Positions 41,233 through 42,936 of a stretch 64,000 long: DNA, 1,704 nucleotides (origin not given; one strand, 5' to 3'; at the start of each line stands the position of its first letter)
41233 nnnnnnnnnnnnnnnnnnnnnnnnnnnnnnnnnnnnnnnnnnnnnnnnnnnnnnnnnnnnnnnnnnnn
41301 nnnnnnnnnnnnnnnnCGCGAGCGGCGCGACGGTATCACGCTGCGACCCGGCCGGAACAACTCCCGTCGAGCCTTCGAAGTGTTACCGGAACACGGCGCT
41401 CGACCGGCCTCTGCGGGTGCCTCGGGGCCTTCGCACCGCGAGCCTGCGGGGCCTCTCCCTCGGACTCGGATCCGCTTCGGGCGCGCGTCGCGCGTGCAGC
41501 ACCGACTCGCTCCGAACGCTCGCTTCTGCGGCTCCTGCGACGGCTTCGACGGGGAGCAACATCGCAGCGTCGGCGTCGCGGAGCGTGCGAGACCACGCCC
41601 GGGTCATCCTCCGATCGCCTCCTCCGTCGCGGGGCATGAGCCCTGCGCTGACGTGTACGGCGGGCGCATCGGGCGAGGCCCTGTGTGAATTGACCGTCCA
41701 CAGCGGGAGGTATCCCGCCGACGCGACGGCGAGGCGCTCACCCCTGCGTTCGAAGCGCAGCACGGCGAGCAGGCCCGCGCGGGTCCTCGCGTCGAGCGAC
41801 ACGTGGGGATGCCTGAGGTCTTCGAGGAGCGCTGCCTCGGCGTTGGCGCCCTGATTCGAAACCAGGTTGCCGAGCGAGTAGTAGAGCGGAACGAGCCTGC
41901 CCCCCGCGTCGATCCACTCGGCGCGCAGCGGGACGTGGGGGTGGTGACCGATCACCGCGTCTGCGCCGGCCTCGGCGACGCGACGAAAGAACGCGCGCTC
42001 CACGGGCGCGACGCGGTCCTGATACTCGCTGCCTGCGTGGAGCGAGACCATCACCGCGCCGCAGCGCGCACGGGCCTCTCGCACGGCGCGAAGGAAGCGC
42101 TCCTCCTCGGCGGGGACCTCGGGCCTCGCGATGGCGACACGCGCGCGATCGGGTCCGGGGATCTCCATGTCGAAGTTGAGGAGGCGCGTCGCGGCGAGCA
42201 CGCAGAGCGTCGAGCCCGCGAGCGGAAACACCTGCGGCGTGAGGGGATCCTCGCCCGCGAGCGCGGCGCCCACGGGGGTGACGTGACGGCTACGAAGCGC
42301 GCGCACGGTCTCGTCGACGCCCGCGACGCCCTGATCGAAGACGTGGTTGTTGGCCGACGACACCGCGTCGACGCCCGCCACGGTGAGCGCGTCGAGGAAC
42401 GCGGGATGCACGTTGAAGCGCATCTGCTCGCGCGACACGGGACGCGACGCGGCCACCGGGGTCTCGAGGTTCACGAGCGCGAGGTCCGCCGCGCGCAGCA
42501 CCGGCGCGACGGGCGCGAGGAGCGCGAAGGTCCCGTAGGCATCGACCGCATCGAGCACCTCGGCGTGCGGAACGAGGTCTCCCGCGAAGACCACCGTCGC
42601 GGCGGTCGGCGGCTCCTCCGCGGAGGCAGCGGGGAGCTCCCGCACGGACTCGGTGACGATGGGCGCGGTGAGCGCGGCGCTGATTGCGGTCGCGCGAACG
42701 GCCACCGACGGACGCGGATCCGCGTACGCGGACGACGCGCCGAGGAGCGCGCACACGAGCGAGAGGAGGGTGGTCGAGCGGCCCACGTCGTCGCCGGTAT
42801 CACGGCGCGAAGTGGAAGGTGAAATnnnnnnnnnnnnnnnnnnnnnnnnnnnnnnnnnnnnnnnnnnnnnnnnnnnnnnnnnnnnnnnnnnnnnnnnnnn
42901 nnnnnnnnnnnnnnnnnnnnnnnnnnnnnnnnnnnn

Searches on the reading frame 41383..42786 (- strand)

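Call 41: search_protein_families(library=pfam, proteins=[window:41383-42786:-], max_evalue=0.001)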
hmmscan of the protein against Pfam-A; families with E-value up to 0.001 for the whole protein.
window:41383-42786:- (467 aa): 1 family
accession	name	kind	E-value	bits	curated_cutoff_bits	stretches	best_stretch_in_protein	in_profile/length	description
PF09587.15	PGA_cap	-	5.8e-59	200.1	27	1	64-312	1-255/255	Bacterial capsule synthesis protein PGA_cap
